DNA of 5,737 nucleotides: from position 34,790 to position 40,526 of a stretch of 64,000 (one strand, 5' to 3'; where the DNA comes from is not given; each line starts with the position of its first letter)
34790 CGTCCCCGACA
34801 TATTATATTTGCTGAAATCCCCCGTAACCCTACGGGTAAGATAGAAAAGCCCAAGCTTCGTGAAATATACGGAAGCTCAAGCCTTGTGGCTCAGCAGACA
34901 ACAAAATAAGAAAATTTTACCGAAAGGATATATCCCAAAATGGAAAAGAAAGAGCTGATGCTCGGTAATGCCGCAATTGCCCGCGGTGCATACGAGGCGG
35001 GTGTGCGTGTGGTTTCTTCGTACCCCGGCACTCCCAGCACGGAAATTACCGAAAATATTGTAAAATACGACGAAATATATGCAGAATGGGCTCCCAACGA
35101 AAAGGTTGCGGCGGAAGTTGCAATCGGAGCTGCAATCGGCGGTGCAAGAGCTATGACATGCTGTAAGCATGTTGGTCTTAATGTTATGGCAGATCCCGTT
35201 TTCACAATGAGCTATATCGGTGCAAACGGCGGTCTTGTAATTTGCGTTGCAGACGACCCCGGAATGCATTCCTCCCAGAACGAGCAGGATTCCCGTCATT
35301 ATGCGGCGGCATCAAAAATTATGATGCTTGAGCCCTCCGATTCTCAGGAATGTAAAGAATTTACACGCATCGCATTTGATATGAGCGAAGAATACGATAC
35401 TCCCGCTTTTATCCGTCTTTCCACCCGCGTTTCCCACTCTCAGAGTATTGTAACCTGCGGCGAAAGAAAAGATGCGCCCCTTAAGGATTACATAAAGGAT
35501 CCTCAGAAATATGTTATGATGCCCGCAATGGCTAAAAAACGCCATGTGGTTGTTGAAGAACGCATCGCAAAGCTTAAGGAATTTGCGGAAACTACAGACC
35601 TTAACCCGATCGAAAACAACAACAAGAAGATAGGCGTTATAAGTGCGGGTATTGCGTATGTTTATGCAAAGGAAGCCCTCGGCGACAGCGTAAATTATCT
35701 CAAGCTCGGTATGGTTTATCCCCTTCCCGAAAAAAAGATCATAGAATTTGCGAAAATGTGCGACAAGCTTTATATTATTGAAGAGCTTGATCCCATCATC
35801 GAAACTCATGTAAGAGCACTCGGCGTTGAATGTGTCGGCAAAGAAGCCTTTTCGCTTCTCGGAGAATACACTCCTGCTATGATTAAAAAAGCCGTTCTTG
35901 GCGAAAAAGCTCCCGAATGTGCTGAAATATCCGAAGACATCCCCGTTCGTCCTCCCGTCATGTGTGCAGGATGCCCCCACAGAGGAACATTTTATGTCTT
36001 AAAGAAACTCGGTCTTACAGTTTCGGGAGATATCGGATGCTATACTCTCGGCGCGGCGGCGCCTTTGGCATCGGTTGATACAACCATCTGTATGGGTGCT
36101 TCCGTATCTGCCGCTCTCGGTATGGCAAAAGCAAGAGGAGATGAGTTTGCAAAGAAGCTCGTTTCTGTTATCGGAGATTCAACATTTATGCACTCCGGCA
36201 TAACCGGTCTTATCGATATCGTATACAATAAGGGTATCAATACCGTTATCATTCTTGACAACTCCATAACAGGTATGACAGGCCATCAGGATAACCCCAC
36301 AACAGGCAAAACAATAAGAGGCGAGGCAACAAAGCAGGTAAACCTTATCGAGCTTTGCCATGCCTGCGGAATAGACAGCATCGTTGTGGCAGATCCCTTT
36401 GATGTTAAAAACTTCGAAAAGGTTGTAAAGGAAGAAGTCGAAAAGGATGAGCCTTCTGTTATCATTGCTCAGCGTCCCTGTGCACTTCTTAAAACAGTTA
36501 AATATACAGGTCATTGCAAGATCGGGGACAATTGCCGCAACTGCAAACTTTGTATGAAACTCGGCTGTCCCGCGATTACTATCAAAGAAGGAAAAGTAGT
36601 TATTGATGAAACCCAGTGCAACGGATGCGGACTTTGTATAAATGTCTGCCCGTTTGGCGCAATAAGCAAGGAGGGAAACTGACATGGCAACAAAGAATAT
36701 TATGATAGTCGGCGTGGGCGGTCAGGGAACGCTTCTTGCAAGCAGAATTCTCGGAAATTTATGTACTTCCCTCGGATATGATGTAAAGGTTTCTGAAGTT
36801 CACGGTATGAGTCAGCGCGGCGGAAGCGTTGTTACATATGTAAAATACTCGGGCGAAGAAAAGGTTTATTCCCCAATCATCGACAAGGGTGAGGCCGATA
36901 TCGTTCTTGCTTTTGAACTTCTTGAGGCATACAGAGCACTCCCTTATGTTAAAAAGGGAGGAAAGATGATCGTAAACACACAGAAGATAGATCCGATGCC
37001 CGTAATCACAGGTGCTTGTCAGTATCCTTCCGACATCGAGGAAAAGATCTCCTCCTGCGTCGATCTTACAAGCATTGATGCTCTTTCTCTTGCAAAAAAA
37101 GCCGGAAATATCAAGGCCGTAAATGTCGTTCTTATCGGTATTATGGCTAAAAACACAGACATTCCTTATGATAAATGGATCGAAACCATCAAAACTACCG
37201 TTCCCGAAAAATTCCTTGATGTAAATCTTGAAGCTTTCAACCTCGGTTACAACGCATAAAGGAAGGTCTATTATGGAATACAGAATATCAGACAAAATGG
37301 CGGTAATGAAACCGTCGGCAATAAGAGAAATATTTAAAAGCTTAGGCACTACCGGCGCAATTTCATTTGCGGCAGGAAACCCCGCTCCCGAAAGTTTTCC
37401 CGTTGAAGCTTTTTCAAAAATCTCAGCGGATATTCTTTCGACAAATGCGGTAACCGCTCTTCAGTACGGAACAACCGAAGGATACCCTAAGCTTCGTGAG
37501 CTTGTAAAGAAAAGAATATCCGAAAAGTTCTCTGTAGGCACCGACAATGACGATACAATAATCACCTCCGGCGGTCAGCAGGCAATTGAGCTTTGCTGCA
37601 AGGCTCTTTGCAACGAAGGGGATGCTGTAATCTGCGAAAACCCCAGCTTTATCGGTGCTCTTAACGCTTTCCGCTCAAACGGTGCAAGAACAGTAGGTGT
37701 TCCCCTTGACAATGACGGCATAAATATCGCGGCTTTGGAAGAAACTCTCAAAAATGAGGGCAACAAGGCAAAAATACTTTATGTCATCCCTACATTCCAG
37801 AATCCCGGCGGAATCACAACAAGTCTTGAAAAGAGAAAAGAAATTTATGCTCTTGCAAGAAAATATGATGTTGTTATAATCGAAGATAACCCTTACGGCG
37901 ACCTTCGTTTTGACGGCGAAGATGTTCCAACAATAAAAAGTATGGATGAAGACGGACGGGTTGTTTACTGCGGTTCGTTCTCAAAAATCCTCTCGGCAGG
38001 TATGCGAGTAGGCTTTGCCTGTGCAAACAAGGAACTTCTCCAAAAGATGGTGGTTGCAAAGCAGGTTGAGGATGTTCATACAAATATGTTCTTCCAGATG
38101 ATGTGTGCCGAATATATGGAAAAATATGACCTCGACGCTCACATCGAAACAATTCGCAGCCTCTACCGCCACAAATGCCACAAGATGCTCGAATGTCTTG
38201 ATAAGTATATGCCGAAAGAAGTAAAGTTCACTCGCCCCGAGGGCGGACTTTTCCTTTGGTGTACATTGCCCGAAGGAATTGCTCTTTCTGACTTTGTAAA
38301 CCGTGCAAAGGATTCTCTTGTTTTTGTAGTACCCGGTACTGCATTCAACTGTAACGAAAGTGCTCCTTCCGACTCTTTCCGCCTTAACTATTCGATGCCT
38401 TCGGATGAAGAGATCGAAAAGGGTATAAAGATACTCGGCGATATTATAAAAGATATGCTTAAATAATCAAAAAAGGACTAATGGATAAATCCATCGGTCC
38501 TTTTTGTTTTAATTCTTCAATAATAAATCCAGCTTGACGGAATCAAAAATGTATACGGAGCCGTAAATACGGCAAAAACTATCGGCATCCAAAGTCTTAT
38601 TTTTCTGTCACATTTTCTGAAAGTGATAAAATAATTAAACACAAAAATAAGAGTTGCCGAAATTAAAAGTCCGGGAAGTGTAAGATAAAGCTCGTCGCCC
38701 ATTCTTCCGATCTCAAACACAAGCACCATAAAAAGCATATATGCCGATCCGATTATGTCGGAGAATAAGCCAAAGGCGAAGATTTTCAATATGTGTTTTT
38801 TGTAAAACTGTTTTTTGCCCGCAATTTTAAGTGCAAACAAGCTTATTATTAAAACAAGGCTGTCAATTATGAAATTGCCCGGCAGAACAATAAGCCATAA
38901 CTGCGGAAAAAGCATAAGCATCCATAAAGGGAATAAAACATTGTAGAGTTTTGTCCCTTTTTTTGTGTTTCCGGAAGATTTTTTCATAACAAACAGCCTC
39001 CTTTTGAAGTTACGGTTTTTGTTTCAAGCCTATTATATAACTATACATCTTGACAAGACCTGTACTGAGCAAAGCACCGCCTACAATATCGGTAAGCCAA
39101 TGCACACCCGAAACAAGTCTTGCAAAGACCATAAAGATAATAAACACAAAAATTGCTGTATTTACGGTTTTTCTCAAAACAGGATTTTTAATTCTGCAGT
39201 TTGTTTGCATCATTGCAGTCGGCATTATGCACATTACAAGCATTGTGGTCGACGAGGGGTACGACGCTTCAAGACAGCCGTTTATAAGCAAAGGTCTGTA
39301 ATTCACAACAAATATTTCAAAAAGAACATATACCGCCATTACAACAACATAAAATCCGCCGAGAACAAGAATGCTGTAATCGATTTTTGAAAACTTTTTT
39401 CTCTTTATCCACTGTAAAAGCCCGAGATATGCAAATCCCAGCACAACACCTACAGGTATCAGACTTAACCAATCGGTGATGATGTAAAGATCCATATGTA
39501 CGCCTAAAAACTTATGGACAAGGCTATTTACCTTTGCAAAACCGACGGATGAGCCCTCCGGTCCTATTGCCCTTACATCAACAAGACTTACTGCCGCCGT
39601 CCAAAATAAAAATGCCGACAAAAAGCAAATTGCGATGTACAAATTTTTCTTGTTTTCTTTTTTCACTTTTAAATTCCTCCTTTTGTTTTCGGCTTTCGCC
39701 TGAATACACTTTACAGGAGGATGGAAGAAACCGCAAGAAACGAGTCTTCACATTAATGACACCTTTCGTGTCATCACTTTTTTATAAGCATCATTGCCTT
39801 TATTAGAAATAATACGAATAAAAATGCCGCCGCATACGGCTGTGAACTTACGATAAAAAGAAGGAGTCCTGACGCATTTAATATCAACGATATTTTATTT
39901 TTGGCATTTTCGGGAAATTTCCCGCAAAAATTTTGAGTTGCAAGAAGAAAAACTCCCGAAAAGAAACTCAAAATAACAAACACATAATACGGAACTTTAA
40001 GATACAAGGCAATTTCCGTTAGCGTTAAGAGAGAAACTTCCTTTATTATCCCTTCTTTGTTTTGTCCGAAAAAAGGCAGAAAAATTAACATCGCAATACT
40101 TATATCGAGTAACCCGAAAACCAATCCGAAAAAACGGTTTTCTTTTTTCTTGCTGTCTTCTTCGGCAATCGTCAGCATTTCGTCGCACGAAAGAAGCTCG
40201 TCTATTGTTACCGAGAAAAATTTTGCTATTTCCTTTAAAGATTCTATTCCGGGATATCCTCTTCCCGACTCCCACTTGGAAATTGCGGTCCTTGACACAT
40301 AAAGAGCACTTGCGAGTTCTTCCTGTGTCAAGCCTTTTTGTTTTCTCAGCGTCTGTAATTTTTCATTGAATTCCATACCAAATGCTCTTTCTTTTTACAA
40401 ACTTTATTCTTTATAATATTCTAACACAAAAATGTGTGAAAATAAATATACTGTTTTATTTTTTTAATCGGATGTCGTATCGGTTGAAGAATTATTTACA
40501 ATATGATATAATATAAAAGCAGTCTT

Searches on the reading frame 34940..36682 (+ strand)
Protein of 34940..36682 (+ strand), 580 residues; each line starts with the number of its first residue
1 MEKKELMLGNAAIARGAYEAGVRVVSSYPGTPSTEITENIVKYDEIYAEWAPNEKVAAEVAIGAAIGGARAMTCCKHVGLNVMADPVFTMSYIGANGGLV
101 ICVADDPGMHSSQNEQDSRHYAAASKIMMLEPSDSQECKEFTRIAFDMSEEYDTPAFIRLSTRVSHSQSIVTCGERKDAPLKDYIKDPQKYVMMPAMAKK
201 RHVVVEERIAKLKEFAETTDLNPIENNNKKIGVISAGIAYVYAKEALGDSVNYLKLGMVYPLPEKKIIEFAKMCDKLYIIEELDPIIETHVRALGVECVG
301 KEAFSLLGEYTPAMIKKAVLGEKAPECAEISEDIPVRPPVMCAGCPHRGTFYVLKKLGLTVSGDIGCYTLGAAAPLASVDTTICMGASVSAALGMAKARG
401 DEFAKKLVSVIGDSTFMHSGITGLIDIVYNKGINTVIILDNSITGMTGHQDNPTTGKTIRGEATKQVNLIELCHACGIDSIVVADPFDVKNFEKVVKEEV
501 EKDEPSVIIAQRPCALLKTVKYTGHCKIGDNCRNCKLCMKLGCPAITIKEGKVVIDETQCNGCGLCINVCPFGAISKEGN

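Call 65: search_protein_families(library=pfam, proteins=[window:34940-36682:+], max_evalue=0.00001)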
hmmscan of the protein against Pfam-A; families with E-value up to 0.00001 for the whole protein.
window:34940-36682:+ (580 aa): 5 families
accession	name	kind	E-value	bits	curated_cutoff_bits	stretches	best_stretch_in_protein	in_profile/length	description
PF02775.26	TPP_enzyme_C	-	3.2e-24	85.9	21.9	1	364-509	1-150/151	Thiamine pyrophosphate enzyme, C-terminal TPP binding domain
PF01855.24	POR_N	-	1e-18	68.4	27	1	16-209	2-203/231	Pyruvate flavodoxin/ferredoxin oxidoreductase, thiamine diP-bdg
PF00037.32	Fer4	-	1.7e-08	34.4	21.1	1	553-576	1-24/24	4Fe-4S binding domain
PF12837.12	Fer4_6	-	1.6e-07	31.3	25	1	552-575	1-24/24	4Fe-4S binding domain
PF13237.11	Fer4_10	-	5.4e-07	29.9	25.5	0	530-571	7-53/53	4Fe-4S dicluster domain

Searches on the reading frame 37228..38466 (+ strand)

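Call 65: search_protein_families(library=pfam, proteins=[window:37228-38466:+], max_evalue=0.00001)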
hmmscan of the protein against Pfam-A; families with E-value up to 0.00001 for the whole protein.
window:37228-38466:+ (412 aa): 3 families
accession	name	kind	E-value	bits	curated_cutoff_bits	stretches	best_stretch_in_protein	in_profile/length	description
PF00155.27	Aminotran_1_2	-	1.6e-36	126.7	19.7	1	46-401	5-359/361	Aminotransferase class I and II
PF12897.13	Asp_aminotransf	-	3.7e-17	62.7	27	1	133-403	126-405/421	Aspartate amino-transferase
PF01212.27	Beta_elim_lyase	-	9.8e-08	32.1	27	1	104-220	44-168/288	Beta-eliminating lyase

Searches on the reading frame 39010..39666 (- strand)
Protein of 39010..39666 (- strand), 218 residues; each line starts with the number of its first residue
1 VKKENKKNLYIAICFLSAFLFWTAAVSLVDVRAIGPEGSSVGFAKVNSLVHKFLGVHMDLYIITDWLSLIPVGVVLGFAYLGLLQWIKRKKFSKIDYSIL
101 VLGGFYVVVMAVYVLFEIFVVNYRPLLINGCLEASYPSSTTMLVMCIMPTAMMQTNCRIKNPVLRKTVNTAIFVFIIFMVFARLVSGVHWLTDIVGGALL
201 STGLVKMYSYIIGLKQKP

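Call 65: search_protein_families(library=pfam, proteins=[window:39010-39666:-], max_evalue=0.00001)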
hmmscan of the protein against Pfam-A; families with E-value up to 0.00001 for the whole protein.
window:39010-39666:- (218 aa): 1 family
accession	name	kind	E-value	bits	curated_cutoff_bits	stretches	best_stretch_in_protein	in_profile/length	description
PF01569.27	PAP2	-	3.2e-09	37.1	27.2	1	134-212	49-125/130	PAP2 superfamily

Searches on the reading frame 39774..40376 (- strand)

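Call 65: search_protein_families(library=pfam, proteins=[window:39774-40376:-], max_evalue=0.00001)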
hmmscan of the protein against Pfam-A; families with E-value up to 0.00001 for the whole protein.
window:39774-40376:- (200 aa): 4 families
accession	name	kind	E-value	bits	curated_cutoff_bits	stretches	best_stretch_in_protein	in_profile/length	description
PF01381.28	HTH_3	-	4.2e-18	65.6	23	1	7-61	1-55/55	Helix-turn-helix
PF12844.13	HTH_19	-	6e-12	45.7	30.2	1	5-62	2-59/64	Helix-turn-helix domain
PF13560.12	HTH_31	-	9.9e-10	39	27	1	6-60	5-60/64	Helix-turn-helix domain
PF13443.12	HTH_26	-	1.3e-07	32.2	22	1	6-64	1-60/63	Cro/C1-type HTH DNA-binding domain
